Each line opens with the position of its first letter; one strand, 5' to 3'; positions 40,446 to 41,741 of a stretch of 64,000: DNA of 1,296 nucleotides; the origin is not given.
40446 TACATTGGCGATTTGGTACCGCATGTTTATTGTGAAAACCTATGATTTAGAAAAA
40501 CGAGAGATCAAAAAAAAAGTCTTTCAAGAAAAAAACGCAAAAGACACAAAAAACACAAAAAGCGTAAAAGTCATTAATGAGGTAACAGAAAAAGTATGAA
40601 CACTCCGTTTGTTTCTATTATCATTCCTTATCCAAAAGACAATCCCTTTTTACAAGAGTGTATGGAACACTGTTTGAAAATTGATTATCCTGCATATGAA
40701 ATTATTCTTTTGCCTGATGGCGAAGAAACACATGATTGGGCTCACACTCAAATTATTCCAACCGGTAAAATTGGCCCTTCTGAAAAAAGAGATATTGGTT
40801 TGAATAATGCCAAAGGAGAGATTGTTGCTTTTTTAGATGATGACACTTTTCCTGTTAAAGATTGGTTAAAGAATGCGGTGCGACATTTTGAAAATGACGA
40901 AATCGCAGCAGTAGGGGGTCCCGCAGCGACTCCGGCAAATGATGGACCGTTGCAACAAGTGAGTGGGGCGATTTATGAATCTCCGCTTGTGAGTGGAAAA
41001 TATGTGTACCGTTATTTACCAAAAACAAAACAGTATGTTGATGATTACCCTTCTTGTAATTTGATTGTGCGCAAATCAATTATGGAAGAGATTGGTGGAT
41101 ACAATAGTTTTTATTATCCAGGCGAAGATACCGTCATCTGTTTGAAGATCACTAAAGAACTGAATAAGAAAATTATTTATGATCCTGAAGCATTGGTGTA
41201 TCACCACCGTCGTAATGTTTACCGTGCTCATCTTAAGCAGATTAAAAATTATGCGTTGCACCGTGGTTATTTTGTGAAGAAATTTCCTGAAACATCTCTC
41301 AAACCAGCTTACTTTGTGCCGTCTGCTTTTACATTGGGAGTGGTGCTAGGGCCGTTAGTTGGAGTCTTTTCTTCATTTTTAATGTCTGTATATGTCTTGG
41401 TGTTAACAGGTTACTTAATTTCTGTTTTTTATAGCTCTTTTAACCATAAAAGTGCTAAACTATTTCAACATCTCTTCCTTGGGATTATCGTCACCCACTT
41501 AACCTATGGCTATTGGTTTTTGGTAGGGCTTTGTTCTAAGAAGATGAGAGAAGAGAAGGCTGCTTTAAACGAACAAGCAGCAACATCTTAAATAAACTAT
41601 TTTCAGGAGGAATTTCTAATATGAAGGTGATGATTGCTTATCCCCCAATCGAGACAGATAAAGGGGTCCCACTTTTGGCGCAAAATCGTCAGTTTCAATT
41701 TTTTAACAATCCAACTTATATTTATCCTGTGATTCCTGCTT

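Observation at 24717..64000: ~39-kb surface-glycan biosynthesis island combining several pathways and unusual tailoring enzymes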

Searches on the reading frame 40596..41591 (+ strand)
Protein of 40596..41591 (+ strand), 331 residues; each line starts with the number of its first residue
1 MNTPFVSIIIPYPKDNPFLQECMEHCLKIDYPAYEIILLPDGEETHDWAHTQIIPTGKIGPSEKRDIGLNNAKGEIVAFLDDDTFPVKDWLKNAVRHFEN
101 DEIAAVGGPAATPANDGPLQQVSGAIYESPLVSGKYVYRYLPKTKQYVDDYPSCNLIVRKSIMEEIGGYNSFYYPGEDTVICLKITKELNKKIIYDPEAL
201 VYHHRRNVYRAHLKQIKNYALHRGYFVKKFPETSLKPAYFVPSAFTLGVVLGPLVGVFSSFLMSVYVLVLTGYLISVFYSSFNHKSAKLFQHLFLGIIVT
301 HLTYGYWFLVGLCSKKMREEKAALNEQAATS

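Call 4: search_protein_families(library=pfam, proteins=[window:40596-41591:+])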
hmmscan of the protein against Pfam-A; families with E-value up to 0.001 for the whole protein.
window:40596-41591:+ (331 aa): 3 families
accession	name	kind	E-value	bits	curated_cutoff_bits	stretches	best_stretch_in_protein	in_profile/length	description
PF00535.33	Glycos_transf_2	-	1.2e-16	61.5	23.3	1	7-166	1-167/168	Glycosyl transferase family 2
PF13632.12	Glyco_trans_2_3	-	3.1e-09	37.4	27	1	76-309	1-197/198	Glycosyl transferase family group 2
PF13641.12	Glyco_tranf_2_3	-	3.3e-08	34.3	27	1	6-118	3-131/230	Glycosyltransferase like family 2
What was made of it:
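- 40596..41591 (+): GT2 with a C-terminal hydrophobic region. Pfam Glycos_transf_2, 61 bits (call 4).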

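Call 13: search_protein_families(library=ncbifam, proteins=[window:40596-41591:+], max_evalue=0.01)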
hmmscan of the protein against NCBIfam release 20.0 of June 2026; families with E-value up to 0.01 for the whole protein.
window:40596-41591:+ (331 aa): 12 families
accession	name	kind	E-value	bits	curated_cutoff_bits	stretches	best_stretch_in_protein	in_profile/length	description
TIGR03965.1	mycofact_glyco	equivalog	4.1e-29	101.8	280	1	4-249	74-324/467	mycofactocin biosynthesis glycosyltransferase MftF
NF041394.1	GtaseAglG_Halo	equivalog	6.6e-17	61.7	440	1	19-226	18-237/304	glucosyl-dolichyl phosphate glucuronosyltransferase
NF041875.1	EPS_EpsD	equivalog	4.6e-13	49.3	370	1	7-222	2-226/325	exopolysaccharide biosynthesis glycosyltransferase EpsD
NF038299.1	EPS_HpsN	equivalog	5e-11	42.1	425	1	4-206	1-223/317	hormogonium polysaccharide biosynthesis glycosyltransferase HpsN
TIGR04283.1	glyco_like_mftF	equivalog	5e-09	36.1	182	1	6-102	1-101/221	TIGR04283 family arsenosugar biosynthesis glycosyltransferase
NF038302.1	EPS_HpsE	equivalog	8.6e-09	34.8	300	1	64-204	77-223/307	hormogonium polysaccharide biosynthesis glycosyltransferase HpsE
TIGR03937.1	PgaC_IcaA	equivalog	9.4e-08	31.4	422.3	1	3-216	44-263/407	poly-beta-1,6-N-acetyl-D-glucosamine synthase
NF007482.0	PRK10073.1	equivalog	5.8e-06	25.5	423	1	3-84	5-96/334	glycosyltransferase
NF050050.1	ProtGlycPglI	equivalog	1.2e-05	24.9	500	1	4-96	2-106/306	GalNAc(5)-diNAcBac-PP-undecaprenol beta-1,3-glucosyltransferase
NF047683.1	TeichurnBiosyTuaG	equivalog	0.00081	19.1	400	1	3-104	5-117/252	teichuronic acid biosynthesis protein TuaG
TIGR03030.1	CelA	equivalog_domain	0.0028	15.7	699.1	0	68-169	223-325/714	UDP-forming cellulose synthase catalytic subunit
TIGR03111.1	glyc2_xrt_Gpos1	hypoth_equivalog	0.0061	15.4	363.95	0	4-108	49-167/439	TIGR03111 family XrtG-associated glycosyltransferase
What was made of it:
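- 40596..41591 (+): Best NCBIfam hit is MftF, 102 bits against a cutoff of 280 (call 13).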
